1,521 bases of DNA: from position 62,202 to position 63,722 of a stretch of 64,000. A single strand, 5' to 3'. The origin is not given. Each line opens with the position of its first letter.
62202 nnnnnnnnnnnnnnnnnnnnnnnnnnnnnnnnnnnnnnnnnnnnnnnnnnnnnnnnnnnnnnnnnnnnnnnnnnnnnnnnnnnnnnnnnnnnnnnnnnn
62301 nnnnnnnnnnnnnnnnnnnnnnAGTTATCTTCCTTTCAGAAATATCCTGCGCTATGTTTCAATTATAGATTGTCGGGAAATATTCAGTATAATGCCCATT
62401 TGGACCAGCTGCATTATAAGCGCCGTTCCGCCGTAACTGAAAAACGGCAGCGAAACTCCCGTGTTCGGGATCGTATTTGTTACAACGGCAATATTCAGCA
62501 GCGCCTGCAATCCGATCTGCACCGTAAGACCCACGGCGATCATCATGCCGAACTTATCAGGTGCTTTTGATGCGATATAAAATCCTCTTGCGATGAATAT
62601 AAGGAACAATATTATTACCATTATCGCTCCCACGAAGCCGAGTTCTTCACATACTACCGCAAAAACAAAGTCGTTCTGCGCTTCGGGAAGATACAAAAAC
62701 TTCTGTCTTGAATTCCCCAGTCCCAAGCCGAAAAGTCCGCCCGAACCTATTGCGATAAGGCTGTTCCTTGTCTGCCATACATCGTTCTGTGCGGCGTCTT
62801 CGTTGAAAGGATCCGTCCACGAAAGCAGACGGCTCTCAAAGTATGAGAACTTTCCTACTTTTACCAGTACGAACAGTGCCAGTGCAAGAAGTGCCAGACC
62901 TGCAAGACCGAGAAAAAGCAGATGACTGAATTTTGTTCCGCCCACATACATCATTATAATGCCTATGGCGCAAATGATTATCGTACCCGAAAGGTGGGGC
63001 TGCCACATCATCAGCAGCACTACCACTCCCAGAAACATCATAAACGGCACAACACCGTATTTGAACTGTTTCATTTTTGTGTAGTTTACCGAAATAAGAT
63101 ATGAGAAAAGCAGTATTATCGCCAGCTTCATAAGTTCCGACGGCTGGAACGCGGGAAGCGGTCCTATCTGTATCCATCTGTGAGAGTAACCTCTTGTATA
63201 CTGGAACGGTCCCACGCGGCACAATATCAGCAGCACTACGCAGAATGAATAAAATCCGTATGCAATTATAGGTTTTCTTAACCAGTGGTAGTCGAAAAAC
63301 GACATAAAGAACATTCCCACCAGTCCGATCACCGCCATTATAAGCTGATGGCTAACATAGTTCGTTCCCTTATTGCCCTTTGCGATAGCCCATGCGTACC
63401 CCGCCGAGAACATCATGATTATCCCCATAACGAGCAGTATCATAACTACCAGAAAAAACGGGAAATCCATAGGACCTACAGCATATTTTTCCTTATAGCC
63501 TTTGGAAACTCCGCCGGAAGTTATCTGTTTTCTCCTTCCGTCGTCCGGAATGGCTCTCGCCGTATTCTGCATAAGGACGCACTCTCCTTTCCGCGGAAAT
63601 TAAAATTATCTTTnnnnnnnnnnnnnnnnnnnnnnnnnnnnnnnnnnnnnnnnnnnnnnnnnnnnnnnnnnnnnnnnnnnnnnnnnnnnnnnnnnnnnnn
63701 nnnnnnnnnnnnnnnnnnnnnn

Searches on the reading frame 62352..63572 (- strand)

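Call 38: search_protein_families(library=pfam, proteins=[window:62352-63572:-], max_evalue=0.00001)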
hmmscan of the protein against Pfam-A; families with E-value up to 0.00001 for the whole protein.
window:62352-63572:- (406 aa): 1 family
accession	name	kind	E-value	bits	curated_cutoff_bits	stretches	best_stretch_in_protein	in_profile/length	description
PF01098.24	FTSW_RODA_SPOVE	-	1e-85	288.3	26.4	1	40-402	5-354/356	Cell cycle protein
